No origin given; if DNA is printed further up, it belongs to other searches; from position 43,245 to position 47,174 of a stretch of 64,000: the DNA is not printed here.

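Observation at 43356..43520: Module 1 starts directly with a Cys-containing KS and no N-terminal docking helix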

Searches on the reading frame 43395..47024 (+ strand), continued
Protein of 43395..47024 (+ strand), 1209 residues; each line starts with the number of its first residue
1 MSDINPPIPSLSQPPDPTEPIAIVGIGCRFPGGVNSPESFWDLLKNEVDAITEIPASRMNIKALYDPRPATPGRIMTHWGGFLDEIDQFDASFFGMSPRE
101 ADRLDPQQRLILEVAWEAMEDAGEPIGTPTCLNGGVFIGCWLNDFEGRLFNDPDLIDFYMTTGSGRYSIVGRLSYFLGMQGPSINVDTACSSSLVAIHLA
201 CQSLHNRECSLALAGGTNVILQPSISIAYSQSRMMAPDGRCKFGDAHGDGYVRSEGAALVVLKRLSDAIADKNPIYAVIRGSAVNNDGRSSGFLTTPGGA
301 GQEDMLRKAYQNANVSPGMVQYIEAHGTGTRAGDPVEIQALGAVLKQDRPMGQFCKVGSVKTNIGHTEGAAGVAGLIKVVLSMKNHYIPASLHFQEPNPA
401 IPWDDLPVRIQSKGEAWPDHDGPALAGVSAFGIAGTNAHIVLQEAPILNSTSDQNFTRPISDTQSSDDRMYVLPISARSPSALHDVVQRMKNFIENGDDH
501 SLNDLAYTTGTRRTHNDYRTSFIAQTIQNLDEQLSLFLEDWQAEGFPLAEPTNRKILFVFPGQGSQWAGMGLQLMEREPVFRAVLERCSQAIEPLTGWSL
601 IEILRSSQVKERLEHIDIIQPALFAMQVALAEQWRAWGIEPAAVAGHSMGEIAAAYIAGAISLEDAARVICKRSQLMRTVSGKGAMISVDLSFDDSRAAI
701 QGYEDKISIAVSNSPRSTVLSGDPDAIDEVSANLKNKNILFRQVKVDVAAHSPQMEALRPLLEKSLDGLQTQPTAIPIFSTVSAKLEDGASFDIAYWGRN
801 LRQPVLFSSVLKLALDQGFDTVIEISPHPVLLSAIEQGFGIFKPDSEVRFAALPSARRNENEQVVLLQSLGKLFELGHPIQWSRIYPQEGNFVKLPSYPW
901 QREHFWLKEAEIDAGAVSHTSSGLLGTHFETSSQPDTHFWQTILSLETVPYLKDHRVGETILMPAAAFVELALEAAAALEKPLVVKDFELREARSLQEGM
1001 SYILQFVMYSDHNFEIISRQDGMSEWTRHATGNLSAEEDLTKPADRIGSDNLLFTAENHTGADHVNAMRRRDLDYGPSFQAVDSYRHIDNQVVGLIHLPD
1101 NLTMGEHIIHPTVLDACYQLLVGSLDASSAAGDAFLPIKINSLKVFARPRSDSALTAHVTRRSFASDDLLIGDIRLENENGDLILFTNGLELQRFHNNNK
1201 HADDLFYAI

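Call 39: search_solved_structures(query=window:43395-47021:+, max_evalue=1e-50)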
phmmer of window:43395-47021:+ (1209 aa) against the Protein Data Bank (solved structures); distinct sequences matched with E-value up to 1e-50: 94 (the best 60 are shown).
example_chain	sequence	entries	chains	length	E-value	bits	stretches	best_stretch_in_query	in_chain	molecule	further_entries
7zma_A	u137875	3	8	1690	2.4e-229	767.3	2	12-541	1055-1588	Putative polyketide synthase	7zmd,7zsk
4mz0_A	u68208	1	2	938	1.7e-222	744.6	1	17-907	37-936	CurL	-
9d2z_A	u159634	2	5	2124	1.2e-217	728.6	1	19-1193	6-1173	Mycocerosic acid synthase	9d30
9d2y_A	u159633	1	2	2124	2.9e-217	727.3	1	19-1192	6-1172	Multifunctional mycocerosic acid synthase membrane-associated MAS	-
7s6b_A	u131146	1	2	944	5.4e-209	699.9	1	18-909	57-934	Polyketide synthase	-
6c9u_A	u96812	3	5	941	1.1e-208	698.8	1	18-912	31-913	6-deoxyerythronolide-B synthase EryA2, modules 3 and 4 | EryAII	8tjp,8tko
2qo3_A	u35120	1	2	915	1.2e-208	698.8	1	18-912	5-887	EryAII Erythromycin polyketide synthase modules 3 and 4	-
7s6c_A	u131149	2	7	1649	3.6e-208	697.2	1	18-910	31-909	6-deoxyerythronolide-B synthase EryA2, modules 3 and 4, Lsd14 Polyketide synthase fusion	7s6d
8tpw_A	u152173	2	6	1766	1.3e-207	695.3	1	18-912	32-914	EryAII,EryAII,EryAII,EryAII,6-deoxyerythronolide-B synthase EryA3, modules 5 and 6 | EryAII,EryAII,EryAII,6-deoxyerythronolide-B synthase EryA3, modules 5 and 6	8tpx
7m7e_B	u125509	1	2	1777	2.7e-207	694.3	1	18-911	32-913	6-deoxyerythronolide-B synthase EryA2, modules 3 and 4,EryAI,6-deoxyerythronolide-B syntha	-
7uwr_A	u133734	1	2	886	7e-207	692.9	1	19-907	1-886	Narbonolide/10-deoxymethynolide synthase PikA1, modules 1 and 2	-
2hg4_A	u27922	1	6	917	6.8e-200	669.8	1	18-908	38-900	6-Deoxyerythronolide B Synthase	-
7m7j_B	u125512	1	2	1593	2.8e-199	667.7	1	19-910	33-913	EryAI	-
7m7i_B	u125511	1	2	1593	2.8e-199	667.7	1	19-910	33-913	EryAI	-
7m7f_B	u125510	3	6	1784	2.8e-199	667.7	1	19-910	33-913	EryAI,6-deoxyerythronolide-B synthase EryA3, modules 5 and 6 chimera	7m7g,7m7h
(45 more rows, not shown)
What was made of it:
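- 43395..49922 (+): Module 1 gene: KS-AT-DH-ER-KR-ACP plus an acidic C-terminal docking tail. It is interrupted by an in-frame TAA at 47022-47024 and about 4 single-base frameshifts (about 48435, 49270, 49304, 49588). MAS 9d2z aligns to query residues 19-1193 (call 39).
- Closest known: Mycocerosic acid synthase. Same: phmmer E = 1e-217, aligning query residues 19-1193 to chain residues 6-1173 (call 39).
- Closest known: CurL and other cyanobacterial or myxobacterial cis-AT modules. Same: Second-best solved-structure match for KS-AT (E = 1.7e-222, call 39).
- MAS (PDB 9d2z) aligns over query residues 19-1193 to chain residues 6-1173, so it has the same bare-N architecture (call 39).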

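Call 63: list_cluster_members(proteins=[P0001, P0002, P0121])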
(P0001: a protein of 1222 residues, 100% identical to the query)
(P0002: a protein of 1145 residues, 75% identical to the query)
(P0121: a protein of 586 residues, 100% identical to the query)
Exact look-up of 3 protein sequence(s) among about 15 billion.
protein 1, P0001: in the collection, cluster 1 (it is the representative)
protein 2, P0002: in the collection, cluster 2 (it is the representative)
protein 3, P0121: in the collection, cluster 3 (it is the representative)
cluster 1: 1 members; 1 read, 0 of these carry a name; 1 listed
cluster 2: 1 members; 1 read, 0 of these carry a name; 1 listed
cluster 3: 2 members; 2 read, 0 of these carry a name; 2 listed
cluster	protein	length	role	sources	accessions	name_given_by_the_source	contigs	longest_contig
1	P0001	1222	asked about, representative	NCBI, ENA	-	-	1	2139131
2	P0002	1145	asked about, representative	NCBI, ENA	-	-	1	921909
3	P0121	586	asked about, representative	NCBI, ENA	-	-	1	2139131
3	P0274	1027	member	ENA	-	-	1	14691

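Call 64: find_encoding_contigs(protein=P0274, flank=10000, max_places=3)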
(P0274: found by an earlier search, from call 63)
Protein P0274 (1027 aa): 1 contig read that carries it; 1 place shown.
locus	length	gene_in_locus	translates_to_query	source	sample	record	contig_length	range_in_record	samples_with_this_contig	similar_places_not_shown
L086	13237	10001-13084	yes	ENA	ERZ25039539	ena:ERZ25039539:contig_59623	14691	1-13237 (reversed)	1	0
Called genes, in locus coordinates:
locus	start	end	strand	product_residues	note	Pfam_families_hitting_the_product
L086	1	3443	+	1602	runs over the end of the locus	PF02801:Ketoacyl-synt_C, PF16197:KAsynt_C_assoc, PF22621:CurL-like_PKS_C, PF00698:Acyl_transf_1, PF21089:PKS_DH_N, PF14765:PS-DH, PF22953:SpnB_Rossmann, PF08659:KR, +3 more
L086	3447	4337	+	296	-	PF00109:ketoacyl-synt, PF00108:Thiolase_N (weak)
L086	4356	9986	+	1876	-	PF02801:Ketoacyl-synt_C, PF16197:KAsynt_C_assoc, PF22336:RhiE-like_linker, PF22621:CurL-like_PKS_C, PF00698:Acyl_transf_1, PF21089:PKS_DH_N, PF14765:PS-DH, PF22953:SpnB_Rossmann, +7 more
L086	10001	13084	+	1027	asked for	PF00109:ketoacyl-synt, PF02801:Ketoacyl-synt_C, PF16197:KAsynt_C_assoc, PF22336:RhiE-like_linker, PF22621:CurL-like_PKS_C, PF00698:Acyl_transf_1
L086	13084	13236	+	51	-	?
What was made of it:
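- Tried and rejected: P0274 led to L086, which extends only about 180 aa past the window (call 64).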

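Call 67: find_related_loci(query=L084:22278-25514:+, collection=metagenome_contigs, flank=10000)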
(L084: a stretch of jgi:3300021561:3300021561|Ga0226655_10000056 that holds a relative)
Query L084:22278-25514:+ (1079 aa) in metagenome_contigs; peptide patterns used: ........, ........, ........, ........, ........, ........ (x = any residue, [..] = any of these).
173 stretches matched a pattern; 116 encode a relative of the query (tblastn E <= 1e-3); the best 80 are kept; 80 distinct loci.
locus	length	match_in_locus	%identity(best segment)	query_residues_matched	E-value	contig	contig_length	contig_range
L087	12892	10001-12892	55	1-964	0e+0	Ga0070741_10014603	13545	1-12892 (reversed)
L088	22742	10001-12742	53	39-953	0e+0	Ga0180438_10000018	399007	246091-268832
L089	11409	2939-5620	53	15-916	0e+0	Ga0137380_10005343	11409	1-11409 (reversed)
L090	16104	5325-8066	54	1-916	0e+0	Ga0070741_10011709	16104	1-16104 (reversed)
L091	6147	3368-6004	54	36-916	0e+0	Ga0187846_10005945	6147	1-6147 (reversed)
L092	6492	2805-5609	51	22-954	0e+0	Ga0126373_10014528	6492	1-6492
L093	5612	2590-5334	51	3-917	0e+0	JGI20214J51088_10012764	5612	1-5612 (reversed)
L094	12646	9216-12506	45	25-1079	0e+0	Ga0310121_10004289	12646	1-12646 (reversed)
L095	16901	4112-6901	50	39-971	0e+0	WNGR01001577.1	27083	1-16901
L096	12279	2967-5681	51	39-948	0e+0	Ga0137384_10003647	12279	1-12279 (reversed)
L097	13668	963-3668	52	11-916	0e+0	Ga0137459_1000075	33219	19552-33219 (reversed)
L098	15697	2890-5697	49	36-916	0e+0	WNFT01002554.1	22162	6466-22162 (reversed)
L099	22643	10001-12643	51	32-920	0e+0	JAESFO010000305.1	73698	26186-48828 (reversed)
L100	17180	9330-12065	49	6-917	0e+0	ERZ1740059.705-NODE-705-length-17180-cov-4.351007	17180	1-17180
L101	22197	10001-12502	54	36-871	0e+0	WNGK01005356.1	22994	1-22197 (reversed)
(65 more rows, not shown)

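Call 73: search_protein_families(library=pfam, proteins=[L058:8066-9520:+, L058:1398-8069:+, L003:9383-12793:+, L002:9234-9734:-, L002:7938-8693:-, L002:7099-7971:-], max_evalue=0.00001)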
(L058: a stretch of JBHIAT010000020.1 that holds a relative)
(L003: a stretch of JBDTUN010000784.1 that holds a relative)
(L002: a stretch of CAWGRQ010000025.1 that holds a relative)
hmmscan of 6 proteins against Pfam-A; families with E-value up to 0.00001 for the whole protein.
L058:8066-9520:+ (484 aa): 1 family
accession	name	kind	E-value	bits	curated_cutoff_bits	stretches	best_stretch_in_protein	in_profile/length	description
PF00668.25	Condensation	-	1e-115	387.5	30.6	1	33-477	6-456/456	Condensation domain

L058:1398-8069:+ (2223 aa): 17 families
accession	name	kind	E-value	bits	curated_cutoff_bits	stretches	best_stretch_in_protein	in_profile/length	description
PF00109.32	ketoacyl-synt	-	3.4e-99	332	20.8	1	6-253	2-252/252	Beta-ketoacyl synthase, N-terminal domain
PF08659.16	KR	-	1.9e-71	240.2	22.6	1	1812-1992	1-180/180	KR domain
PF00698.26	Acyl_transf_1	-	7.4e-65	219.9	32.7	1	538-855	1-317/319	Acyl transferase domain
PF02801.28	Ketoacyl-synt_C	-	3.5e-45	153.3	20.8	1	262-378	2-118/119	Beta-ketoacyl synthase, C-terminal domain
PF14765.12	PS-DH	-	2.6e-38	131.6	23.7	1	1039-1190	6-161/166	Polyketide synthase dehydratase N-terminal domain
PF21089.3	PKS_DH_N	-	1.2e-27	96.2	27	1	899-1000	1-102/103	Polyketide synthase dehydratase domain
PF22621.2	CurL-like_PKS_C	-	1e-23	83.5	27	1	447-510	1-64/64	CurL-like, PKS C-terminal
PF13602.12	ADH_zinc_N_2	-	4.5e-23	83.1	27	1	1648-1787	1-134/134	Zinc-binding dehydrogenase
PF00107.32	ADH_zinc_N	-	4.9e-22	78.7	31.8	1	1616-1704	1-90/129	Zinc-binding dehydrogenase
PF00106.31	adh_short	-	1.4e-17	64.2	26.6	1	1815-1973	4-161/195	short chain dehydrogenase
PF13561.12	adh_short_C2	-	8e-16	58.8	27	1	1822-1974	7-156/236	Enoyl-(Acyl carrier protein) reductase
PF22336.2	RhiE-like_linker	-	3.7e-15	56.1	27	1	451-516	2-66/67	RhiE-like, KS-MAT linker domain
PF16197.11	KAsynt_C_assoc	-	1.4e-14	54.9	33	1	382-495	2-107/111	Ketoacyl-synthetase C-terminal extension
PF00550.31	PP-binding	-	2.4e-14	53.8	20.8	1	2094-2157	2-65/67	Phosphopantetheine attachment site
PF23297.2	ACP_SdgA_C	-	8.8e-13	48.6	27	1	2086-2167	6-87/95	Highly reducing polyketide synthase sdgA, C-terminal ACP domain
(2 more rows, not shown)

L003:9383-12793:+ (1136 aa): 5 families
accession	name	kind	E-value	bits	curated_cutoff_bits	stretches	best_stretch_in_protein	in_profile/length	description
PF00501.34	AMP-binding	-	1.7e-80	271.2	29.9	1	557-907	3-384/384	AMP-binding enzyme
PF00668.25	Condensation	-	3e-38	132.2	30.6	1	93-519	6-439/456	Condensation domain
PF18563.6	TubC_N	-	2.6e-17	63.1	26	1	17-64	3-50/52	TubC N-terminal docking domain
PF13193.12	AMP-binding_C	-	1.4e-15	58.4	24.5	1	963-1038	1-76/76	AMP-binding enzyme C-terminal domain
PF00550.31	PP-binding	-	9.7e-14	51.8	20.8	1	1068-1128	2-64/67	Phosphopantetheine attachment site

L002:9234-9734:- (166 aa): 0 families

L002:7938-8693:- (251 aa): 1 family
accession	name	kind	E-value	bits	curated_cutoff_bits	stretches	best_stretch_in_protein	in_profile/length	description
PF03721.20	UDPG_MGDP_dh_N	-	9e-36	123.6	27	1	80-208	2-125/187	UDP-glucose/GDP-mannose dehydrogenase family, NAD binding domain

L002:7099-7971:- (290 aa): 2 families
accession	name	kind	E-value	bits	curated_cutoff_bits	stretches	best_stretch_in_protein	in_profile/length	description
PF00984.24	UDPG_MGDP_dh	-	6.9e-31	106.7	25.4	1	46-140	1-93/94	UDP-glucose/GDP-mannose dehydrogenase family, central domain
PF03720.21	UDPG_MGDP_dh_C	-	7.8e-30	103.8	30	1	164-270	1-103/103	UDP-glucose/GDP-mannose dehydrogenase family, UDP binding domain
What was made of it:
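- L003 is followed by an NRPS module with a TubC_N dock (call 73). Relatives L002 and L003 are visibly first (call 73). L058, the one case of an M1-like PKS lying after another PKS, looks like two independent MAS-like synthases separated by a PapA5-like condensation enzyme (call 73).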
